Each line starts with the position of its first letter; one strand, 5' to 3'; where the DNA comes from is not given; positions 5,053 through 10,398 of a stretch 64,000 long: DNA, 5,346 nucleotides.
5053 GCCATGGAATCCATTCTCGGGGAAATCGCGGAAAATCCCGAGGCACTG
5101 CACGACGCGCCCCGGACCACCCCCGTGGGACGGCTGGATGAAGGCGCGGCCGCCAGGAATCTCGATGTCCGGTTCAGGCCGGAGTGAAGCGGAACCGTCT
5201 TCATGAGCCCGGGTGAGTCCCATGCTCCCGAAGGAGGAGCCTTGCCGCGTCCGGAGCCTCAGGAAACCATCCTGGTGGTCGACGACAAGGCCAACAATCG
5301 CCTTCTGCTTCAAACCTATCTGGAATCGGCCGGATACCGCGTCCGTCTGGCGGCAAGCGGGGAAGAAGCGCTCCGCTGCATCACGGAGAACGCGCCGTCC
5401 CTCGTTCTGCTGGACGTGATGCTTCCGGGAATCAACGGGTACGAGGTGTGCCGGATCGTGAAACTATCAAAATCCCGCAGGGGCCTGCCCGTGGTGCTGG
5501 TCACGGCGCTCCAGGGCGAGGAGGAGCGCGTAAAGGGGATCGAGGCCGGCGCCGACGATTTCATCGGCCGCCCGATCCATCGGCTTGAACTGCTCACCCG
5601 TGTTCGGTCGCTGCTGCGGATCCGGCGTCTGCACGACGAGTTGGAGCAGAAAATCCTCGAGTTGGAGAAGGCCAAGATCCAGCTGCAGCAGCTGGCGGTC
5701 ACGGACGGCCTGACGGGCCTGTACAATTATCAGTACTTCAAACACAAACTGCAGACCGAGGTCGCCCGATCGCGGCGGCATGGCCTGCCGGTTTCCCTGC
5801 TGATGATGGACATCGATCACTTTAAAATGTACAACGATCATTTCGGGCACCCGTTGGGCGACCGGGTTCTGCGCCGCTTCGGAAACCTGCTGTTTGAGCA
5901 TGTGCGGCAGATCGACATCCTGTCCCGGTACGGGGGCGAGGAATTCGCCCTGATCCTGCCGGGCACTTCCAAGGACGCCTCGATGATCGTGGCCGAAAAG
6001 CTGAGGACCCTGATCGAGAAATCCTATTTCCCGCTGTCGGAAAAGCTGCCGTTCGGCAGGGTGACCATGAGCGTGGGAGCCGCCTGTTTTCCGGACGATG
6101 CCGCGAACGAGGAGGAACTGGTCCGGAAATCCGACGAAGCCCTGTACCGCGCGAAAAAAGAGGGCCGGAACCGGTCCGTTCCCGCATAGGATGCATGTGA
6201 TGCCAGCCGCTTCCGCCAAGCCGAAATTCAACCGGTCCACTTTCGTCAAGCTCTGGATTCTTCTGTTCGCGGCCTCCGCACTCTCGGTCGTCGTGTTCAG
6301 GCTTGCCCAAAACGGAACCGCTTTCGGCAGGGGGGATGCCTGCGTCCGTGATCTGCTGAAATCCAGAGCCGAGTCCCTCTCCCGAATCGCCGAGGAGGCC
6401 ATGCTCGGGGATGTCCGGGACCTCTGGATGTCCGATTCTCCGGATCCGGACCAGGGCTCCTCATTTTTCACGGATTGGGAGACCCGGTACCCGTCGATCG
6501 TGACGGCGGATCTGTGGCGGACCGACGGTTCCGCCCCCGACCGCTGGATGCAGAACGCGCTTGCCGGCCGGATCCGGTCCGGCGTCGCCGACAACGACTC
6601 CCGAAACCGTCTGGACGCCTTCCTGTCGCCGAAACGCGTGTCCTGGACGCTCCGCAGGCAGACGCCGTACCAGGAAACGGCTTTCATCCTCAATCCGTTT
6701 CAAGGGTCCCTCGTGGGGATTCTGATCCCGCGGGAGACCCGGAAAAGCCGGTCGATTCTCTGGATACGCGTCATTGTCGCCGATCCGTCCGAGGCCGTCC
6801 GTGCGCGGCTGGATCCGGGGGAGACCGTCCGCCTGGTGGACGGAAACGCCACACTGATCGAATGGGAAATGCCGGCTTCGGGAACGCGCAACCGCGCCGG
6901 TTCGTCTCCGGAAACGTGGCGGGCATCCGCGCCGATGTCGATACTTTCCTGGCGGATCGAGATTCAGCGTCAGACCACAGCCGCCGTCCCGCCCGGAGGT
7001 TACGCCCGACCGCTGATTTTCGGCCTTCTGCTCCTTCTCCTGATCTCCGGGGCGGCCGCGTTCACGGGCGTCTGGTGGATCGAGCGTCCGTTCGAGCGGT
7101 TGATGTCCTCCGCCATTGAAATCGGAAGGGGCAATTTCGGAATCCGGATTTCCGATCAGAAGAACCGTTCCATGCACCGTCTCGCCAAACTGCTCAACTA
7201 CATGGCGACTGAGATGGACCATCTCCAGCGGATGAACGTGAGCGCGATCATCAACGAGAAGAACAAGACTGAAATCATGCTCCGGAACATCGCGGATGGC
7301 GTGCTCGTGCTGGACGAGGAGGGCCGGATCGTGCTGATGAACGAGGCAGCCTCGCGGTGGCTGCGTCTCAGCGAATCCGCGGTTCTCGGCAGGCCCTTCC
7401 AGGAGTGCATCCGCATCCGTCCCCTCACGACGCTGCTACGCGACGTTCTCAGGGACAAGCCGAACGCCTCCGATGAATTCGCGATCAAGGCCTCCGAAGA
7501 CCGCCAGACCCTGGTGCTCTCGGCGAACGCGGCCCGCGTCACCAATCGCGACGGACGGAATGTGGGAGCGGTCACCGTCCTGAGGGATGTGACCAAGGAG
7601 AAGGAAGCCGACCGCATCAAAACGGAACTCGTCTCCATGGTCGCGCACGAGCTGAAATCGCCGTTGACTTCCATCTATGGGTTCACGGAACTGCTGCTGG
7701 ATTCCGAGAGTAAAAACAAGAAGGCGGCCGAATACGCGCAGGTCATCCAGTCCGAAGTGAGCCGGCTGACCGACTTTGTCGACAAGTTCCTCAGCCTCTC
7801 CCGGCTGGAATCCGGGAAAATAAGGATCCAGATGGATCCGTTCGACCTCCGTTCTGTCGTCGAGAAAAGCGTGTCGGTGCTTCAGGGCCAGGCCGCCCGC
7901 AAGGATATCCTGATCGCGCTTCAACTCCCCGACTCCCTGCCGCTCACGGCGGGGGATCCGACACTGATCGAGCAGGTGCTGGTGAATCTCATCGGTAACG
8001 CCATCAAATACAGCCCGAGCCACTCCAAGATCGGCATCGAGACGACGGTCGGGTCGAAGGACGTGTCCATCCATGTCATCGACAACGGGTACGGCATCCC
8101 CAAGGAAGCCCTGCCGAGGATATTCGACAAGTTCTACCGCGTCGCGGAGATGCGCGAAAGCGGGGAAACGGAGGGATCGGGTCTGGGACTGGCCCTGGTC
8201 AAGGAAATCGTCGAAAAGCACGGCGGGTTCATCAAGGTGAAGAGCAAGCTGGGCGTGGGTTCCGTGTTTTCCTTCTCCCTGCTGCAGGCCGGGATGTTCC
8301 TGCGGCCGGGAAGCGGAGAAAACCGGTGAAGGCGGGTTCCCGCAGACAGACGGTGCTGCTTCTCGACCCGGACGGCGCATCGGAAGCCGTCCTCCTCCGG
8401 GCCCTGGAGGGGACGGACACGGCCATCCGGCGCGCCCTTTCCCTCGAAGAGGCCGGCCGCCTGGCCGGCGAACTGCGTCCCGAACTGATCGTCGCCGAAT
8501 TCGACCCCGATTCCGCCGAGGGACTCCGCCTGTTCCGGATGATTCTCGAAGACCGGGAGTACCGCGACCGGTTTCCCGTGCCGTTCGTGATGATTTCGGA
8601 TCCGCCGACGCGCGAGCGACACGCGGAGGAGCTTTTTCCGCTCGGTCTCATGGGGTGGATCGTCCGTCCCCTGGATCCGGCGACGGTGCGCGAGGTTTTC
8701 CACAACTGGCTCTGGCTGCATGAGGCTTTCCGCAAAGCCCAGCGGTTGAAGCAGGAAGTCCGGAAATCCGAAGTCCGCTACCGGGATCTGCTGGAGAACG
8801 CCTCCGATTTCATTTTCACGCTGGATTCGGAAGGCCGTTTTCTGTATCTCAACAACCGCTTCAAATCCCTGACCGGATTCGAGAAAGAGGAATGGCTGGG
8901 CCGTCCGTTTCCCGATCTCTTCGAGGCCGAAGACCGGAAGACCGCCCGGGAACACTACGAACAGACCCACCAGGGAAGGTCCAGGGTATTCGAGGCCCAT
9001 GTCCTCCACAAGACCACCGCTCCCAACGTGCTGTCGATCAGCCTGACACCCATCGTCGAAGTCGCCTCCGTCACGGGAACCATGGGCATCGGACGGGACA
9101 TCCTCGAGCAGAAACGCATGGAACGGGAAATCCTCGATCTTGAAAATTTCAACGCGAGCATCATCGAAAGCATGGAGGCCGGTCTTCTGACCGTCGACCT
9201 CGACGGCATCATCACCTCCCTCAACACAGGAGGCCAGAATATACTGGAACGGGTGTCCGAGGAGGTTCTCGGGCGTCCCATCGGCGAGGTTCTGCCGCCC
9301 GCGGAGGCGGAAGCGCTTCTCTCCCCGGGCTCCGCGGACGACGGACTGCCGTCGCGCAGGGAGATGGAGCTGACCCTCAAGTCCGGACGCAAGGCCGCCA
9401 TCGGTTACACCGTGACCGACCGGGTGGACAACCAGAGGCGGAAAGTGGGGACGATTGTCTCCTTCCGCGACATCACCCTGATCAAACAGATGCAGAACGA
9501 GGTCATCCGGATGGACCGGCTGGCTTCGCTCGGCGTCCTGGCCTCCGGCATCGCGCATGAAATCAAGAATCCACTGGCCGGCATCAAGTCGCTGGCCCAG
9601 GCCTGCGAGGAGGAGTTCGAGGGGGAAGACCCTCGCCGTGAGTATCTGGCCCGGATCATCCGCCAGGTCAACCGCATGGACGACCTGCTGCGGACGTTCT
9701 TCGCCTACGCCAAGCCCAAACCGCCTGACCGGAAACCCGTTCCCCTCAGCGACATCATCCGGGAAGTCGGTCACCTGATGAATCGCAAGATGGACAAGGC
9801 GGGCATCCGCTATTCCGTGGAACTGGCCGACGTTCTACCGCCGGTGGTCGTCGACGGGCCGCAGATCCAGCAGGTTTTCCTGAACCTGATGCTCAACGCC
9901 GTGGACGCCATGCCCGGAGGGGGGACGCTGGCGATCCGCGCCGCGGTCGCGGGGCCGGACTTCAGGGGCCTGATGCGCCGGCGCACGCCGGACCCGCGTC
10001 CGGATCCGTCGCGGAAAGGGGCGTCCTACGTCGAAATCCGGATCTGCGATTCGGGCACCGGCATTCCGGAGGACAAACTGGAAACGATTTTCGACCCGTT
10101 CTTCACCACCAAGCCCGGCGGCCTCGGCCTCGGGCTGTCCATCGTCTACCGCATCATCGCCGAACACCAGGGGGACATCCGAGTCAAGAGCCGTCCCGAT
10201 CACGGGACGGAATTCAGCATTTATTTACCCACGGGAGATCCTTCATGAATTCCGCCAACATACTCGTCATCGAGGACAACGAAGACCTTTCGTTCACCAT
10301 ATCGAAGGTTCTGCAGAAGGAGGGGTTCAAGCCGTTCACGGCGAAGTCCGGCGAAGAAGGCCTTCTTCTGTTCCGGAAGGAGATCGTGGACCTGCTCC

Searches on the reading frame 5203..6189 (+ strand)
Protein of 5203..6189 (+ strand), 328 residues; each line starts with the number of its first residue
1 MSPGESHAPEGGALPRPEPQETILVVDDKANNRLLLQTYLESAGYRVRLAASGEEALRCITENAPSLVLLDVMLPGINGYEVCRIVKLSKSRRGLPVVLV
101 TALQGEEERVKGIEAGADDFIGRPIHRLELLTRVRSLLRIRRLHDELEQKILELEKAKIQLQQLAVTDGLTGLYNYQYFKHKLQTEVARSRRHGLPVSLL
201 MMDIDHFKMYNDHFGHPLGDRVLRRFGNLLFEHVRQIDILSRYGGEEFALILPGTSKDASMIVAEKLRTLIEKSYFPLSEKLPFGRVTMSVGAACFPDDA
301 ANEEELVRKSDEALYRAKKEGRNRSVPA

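Call 3: search_protein_families(library=pfam, proteins=[window:5203-6189:+], max_evalue=0.01)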
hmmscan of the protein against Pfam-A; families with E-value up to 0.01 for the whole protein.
window:5203-6189:+ (328 aa): 4 families
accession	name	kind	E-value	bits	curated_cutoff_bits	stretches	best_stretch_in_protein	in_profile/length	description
PF00990.26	GGDEF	-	6.2e-47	159.8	23.8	1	165-324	1-161/161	Diguanylate cyclase, GGDEF domain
PF00072.30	Response_reg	-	7.4e-26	90.9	30.2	1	23-135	1-111/111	Response regulator receiver domain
PF23198.2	PDE8A_N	-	0.0017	18.7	29.6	1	39-104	29-95/147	PDE8A-like, N-terminal domain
PF25600.1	TRIM_CC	-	0.002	18.4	30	1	138-187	60-110/142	TRIM protein coiled-coil region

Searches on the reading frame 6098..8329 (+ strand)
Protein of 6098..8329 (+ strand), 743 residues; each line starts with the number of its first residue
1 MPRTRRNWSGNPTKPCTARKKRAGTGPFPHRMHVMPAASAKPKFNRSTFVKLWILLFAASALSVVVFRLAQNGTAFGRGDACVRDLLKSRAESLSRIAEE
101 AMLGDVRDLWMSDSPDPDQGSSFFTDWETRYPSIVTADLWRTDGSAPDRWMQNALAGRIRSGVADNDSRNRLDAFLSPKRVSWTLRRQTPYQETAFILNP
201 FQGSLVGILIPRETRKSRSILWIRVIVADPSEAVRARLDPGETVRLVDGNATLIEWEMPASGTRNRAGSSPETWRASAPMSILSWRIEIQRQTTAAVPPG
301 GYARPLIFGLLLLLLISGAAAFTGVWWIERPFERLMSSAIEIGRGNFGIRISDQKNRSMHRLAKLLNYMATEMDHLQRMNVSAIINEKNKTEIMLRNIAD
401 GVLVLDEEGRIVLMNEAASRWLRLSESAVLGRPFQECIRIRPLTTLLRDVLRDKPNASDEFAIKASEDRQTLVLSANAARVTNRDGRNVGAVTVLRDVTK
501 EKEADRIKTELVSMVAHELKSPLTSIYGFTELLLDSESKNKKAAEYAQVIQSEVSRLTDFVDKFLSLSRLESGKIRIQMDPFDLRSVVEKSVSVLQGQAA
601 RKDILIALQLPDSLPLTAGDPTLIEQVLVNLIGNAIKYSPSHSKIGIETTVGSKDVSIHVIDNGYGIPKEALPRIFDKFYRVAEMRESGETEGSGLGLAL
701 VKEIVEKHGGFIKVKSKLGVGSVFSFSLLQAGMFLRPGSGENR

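Call 3: search_protein_families(library=pfam, proteins=[window:6098-8329:+], max_evalue=0.01)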
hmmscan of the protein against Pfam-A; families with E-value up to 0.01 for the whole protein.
window:6098-8329:+ (743 aa): 10 families
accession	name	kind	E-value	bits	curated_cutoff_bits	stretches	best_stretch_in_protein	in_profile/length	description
PF02518.31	HATPase_c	-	1.5e-27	96.7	26.4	1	619-728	1-107/111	Histidine kinase-, DNA gyrase B-, and HSP90-like ATPase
PF00512.31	HisKA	-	2.9e-17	62.9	26.9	1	508-573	2-66/66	His Kinase A (phospho-acceptor) domain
PF08448.16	PAS_4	-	6e-12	46.2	23.1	1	396-502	2-109/110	PAS fold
PF13426.13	PAS_9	-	8.5e-10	39.3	27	1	400-500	2-103/103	PAS domain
PF00989.32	PAS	-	1.3e-09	38.5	22.6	1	394-498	6-113/113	PAS fold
PF12860.13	PAS_7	-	1.8e-07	31.7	27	1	395-505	1-114/115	PAS fold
PF13188.13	PAS_8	-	1.5e-05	25.1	21.8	1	394-438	6-47/65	PAS domain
PF13596.12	PAS_10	-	0.002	19.2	22.1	1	393-499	3-106/106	PAS domain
PF00672.30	HAMP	-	0.0021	18.8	25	1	330-372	8-50/53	HAMP domain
PF13589.12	HATPase_c_3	-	0.0055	17.2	25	0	625-697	4-76/137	Histidine kinase-, DNA gyrase B-, and HSP90-like ATPase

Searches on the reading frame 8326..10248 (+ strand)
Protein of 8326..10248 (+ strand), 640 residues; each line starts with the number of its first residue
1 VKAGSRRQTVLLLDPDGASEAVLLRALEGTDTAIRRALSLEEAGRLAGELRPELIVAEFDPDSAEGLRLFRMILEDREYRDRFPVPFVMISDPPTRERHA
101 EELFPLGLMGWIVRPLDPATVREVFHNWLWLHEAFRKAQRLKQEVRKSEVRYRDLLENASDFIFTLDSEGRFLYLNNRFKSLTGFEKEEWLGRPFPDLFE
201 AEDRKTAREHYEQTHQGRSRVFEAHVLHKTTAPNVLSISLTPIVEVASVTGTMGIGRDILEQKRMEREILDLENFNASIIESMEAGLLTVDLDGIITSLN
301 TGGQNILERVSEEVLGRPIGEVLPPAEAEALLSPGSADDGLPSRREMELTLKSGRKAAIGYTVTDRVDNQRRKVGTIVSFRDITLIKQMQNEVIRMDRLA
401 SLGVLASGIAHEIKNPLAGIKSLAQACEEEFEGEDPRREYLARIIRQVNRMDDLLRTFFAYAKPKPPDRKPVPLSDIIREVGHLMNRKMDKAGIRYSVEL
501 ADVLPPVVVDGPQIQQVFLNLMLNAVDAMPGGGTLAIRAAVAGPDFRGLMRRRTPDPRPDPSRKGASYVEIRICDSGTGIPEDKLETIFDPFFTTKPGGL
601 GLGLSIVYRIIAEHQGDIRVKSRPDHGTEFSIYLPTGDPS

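Call 3: search_protein_families(library=pfam, proteins=[window:8326-10248:+], max_evalue=0.01)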
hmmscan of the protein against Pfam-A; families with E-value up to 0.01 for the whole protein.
window:8326-10248:+ (640 aa): 10 families
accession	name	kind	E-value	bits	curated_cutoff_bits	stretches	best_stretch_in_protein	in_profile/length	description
PF08448.16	PAS_4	-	3.1e-24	85.8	23.1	2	156-264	1-110/110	PAS fold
PF02518.31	HATPase_c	-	6.6e-24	84.9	26.4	1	510-636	2-109/111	Histidine kinase-, DNA gyrase B-, and HSP90-like ATPase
PF00989.32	PAS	-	4.2e-22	78.7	22.6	2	151-259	2-113/113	PAS fold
PF13426.13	PAS_9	-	1.3e-17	64.4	27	2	161-259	2-101/103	PAS domain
PF00512.31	HisKA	-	5e-14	52.5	26.9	1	404-464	4-63/66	His Kinase A (phospho-acceptor) domain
PF13188.13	PAS_8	-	2e-11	43.8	21.8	1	151-201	2-53/65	PAS domain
PF14598.12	PAS_11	-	8.3e-05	23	25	1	161-215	3-57/109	PAS domain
PF12860.13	PAS_7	-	0.00023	21.7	27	0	156-239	1-91/115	PAS fold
PF08447.18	PAS_3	-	0.0011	19.7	25.6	1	173-219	2-50/89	PAS fold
PF10090.15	HPTransfase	-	0.0051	17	22.9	1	516-553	34-71/123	Histidine phosphotransferase C-terminal domain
